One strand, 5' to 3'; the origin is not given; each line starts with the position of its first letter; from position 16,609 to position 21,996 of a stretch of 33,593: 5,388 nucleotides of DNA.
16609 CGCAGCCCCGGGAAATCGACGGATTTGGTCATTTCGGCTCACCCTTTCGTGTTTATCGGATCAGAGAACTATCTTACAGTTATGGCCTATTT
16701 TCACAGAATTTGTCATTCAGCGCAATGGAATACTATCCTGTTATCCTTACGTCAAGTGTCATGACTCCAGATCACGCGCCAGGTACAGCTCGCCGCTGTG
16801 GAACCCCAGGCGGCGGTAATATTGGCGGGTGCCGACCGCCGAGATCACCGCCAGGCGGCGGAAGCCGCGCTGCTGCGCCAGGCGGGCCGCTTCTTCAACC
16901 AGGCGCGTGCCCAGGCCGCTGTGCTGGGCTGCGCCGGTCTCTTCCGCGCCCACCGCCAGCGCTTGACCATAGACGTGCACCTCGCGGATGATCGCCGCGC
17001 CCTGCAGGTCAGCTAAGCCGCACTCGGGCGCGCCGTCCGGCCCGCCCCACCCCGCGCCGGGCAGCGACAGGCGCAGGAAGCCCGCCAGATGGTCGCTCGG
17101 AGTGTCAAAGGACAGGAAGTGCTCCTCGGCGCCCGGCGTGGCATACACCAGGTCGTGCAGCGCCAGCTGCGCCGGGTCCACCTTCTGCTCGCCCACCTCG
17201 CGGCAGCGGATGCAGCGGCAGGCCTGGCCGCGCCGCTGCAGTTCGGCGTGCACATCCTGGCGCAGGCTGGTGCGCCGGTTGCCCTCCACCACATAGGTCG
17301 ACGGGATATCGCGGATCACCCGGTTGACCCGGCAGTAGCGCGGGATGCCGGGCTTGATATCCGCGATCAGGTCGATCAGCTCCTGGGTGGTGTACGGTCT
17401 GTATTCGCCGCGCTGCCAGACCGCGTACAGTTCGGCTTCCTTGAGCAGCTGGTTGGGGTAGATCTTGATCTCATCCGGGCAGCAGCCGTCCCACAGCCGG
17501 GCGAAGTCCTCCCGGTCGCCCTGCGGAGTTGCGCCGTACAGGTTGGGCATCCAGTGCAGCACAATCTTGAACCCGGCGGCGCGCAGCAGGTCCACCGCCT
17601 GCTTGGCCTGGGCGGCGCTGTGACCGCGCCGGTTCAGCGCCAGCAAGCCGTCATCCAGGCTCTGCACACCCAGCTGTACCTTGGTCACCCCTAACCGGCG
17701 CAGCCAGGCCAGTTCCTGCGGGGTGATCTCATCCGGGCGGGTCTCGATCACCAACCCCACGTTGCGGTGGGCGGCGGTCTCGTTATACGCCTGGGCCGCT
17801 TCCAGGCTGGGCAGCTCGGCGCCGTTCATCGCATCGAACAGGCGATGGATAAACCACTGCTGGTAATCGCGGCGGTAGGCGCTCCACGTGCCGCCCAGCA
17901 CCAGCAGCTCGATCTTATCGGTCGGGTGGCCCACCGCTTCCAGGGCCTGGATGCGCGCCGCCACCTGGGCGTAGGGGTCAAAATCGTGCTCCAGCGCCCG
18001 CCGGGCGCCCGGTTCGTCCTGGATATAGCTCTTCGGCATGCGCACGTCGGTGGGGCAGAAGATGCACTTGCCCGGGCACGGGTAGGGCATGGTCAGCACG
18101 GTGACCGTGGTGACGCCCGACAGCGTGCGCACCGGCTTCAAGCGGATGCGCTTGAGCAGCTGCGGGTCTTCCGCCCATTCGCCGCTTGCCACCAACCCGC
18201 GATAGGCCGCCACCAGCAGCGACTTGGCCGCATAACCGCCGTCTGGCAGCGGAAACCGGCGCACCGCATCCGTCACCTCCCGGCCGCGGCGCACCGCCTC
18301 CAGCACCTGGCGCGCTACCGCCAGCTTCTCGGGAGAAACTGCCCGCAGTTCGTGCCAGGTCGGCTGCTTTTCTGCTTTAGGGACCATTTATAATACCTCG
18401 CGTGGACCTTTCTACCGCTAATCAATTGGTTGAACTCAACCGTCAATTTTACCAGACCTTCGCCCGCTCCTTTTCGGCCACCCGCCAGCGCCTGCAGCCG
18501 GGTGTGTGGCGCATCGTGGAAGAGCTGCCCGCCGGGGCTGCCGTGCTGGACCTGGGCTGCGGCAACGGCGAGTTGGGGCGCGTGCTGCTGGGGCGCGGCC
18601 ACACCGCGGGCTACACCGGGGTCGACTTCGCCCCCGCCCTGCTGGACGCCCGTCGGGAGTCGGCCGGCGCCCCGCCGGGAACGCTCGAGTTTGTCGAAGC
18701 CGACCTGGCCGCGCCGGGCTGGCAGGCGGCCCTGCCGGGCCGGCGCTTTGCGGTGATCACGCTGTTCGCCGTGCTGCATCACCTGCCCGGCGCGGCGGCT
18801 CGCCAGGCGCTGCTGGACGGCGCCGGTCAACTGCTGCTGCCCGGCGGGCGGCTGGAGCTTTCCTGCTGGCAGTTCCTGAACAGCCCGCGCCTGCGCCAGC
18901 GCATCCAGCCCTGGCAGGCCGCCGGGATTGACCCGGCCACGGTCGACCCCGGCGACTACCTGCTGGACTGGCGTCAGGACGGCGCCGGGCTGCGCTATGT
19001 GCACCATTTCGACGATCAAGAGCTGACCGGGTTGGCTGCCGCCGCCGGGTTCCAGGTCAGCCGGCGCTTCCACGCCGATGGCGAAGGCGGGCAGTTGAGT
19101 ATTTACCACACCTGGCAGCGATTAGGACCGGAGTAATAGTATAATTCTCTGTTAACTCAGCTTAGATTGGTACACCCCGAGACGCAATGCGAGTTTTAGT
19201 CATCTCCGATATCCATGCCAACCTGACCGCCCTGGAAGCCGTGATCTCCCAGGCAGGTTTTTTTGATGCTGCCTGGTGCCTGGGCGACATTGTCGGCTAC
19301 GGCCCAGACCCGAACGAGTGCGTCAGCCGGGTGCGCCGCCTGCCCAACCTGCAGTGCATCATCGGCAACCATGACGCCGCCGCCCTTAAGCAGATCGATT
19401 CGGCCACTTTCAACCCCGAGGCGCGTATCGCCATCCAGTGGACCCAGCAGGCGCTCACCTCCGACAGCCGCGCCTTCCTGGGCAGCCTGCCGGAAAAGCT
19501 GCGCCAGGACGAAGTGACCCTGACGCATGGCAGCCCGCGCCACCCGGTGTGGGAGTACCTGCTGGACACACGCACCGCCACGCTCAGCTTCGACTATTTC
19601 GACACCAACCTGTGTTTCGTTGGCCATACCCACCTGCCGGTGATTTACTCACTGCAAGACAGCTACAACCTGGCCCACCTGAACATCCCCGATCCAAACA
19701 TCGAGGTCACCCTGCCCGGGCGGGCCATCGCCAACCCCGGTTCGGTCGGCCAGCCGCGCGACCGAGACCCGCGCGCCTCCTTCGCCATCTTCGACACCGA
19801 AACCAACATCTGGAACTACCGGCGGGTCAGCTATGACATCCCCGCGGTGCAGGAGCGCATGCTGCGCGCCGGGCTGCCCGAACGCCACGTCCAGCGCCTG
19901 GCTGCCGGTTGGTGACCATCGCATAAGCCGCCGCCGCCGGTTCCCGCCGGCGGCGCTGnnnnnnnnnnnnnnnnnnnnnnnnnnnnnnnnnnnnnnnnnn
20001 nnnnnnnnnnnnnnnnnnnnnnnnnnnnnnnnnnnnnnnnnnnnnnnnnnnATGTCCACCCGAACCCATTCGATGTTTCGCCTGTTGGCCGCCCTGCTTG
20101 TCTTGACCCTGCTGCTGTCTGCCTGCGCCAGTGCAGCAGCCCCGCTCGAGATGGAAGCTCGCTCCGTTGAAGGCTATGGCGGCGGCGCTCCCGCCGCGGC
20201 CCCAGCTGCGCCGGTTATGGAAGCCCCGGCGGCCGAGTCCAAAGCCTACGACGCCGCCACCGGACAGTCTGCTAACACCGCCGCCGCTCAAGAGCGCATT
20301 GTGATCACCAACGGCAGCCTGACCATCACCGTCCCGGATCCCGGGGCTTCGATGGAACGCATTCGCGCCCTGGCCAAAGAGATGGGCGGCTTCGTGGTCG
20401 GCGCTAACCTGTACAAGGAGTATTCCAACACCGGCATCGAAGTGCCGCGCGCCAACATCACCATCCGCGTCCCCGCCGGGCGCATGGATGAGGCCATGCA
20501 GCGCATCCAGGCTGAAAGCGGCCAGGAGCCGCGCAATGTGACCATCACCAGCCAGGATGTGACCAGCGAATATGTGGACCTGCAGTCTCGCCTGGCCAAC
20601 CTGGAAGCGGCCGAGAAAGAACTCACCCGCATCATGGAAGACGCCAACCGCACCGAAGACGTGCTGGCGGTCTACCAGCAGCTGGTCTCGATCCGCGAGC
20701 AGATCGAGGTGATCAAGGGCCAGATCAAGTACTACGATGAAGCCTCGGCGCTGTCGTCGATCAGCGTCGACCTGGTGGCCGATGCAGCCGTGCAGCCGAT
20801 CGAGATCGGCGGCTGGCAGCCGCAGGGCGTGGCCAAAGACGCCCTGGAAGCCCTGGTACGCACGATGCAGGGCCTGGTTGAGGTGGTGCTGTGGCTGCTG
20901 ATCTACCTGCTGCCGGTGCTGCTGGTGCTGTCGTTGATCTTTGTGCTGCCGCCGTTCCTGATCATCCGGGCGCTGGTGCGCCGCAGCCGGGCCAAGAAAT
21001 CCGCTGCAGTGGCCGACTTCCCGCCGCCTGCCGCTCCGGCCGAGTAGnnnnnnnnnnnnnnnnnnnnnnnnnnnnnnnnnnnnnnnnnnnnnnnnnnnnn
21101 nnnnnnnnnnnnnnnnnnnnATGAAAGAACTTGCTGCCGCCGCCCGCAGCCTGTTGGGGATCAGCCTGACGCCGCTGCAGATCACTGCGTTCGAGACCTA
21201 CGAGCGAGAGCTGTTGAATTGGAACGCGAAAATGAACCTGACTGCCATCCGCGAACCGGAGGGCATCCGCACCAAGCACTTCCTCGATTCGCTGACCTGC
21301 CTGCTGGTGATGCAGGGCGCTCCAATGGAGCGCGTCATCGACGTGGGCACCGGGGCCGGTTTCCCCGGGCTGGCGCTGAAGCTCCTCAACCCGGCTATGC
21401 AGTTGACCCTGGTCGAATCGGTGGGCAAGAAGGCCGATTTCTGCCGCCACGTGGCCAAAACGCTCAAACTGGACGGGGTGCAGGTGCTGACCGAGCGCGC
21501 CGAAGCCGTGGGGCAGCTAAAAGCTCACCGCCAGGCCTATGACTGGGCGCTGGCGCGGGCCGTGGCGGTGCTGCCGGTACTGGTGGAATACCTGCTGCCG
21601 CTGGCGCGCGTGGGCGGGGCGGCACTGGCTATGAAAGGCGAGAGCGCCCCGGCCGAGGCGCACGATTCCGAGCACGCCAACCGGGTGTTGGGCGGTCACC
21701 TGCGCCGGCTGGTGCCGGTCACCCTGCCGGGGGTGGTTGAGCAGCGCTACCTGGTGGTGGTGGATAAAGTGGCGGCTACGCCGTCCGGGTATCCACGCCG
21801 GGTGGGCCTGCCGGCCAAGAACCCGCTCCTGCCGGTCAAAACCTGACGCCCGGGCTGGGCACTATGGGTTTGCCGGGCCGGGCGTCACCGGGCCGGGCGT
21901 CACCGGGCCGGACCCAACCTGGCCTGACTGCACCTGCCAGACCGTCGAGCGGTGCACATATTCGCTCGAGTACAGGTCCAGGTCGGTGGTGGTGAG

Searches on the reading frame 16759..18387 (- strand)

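Call 58: search_protein_families(library=pfam, proteins=[window:16759-18387:-], max_evalue=0.001)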
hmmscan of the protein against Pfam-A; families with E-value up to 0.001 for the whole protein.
window:16759-18387:- (542 aa): 5 families
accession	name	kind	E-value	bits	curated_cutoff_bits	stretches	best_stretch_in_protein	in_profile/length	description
PF16199.10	Radical_SAM_C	-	2.8e-17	63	31.9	1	304-384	1-84/85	Radical_SAM C-terminal domain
PF04055.27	Radical_SAM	-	9.7e-14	52.3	29.5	1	104-288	7-156/166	Radical SAM superfamily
PF00583.31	Acetyltransf_1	-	9.7e-05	23.1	20.7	1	486-529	70-116/116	Acetyltransferase (GNAT) family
PF13673.13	Acetyltransf_10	-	0.0004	20.8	23.6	1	486-530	62-108/128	Acetyltransferase (GNAT) domain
PF13508.13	Acetyltransf_7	-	0.00046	20.9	27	1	486-530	39-83/84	Acetyltransferase (GNAT) domain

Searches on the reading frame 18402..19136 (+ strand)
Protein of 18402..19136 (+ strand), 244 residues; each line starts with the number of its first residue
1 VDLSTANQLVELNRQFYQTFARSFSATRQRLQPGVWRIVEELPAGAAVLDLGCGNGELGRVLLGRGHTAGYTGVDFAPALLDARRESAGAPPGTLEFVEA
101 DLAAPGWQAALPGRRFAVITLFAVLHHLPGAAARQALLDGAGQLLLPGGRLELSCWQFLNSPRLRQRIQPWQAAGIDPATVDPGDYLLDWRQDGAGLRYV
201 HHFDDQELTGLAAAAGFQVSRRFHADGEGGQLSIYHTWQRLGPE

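Call 58: search_protein_families(library=pfam, proteins=[window:18402-19136:+], max_evalue=0.001)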
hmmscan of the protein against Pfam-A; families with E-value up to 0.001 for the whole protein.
window:18402-19136:+ (244 aa): 6 families
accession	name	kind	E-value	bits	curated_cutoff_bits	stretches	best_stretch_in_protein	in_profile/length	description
PF13489.12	Methyltransf_23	-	6.3e-17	62.2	27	1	28-219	6-161/164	Methyltransferase domain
PF08242.18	Methyltransf_12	-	2.3e-14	54.3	30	1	49-151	1-98/98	Methyltransferase domain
PF13649.12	Methyltransf_25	-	7.8e-13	49.4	27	1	48-149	1-97/97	Methyltransferase domain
PF08241.18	Methyltransf_11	-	4.6e-10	40.4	21.2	1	49-151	1-93/95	Methyltransferase domain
PF13847.12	Methyltransf_31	-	6e-07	29.7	27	1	45-151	4-107/145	Methyltransferase domain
PF05175.20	MTS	-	2.4e-05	24.5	23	1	31-163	16-148/170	Methyltransferase small domain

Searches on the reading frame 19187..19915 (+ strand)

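Call 58: search_protein_families(library=pfam, proteins=[window:19187-19915:+], max_evalue=0.001)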
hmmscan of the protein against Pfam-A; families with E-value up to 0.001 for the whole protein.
window:19187-19915:+ (242 aa): 2 families
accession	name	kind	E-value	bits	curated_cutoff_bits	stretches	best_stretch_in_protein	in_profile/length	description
PF12850.12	Metallophos_2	-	8.5e-20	71.8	27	1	1-206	1-153/154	Calcineurin-like phosphoesterase superfamily domain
PF00149.33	Metallophos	-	3.1e-12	47.8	21.5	1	1-150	1-190/191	Calcineurin-like phosphoesterase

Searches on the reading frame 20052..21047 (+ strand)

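Call 58: search_protein_families(library=pfam, proteins=[window:20052-21047:+], max_evalue=0.001)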
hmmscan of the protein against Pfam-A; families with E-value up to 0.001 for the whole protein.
window:20052-21047:+ (331 aa): 1 family
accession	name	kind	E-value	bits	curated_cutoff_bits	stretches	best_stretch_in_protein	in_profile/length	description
PF14257.11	DUF4349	-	5.5e-47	160.3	27.7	1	84-296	3-211/213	Domain of unknown function (DUF4349)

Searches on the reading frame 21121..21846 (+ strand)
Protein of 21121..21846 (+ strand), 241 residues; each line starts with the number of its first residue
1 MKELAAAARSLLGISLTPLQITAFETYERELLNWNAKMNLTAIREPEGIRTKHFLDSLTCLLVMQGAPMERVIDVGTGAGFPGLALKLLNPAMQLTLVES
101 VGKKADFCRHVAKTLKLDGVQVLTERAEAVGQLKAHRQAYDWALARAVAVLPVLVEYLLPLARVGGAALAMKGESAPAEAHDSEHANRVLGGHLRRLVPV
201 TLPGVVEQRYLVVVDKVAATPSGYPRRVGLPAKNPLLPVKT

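Call 58: search_protein_families(library=pfam, proteins=[window:21121-21846:+], max_evalue=0.001)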
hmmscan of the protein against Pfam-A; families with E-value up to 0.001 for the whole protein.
window:21121-21846:+ (241 aa): 3 families
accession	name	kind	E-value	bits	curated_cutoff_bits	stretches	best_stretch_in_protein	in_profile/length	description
PF02527.21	GidB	-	8.6e-46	156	27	1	20-193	1-169/184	rRNA small subunit methyltransferase G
PF13847.12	Methyltransf_31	-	6e-05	23.2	27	1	70-149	5-84/145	Methyltransferase domain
PF05175.20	MTS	-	0.00048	20.2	23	1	48-124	9-87/170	Methyltransferase small domain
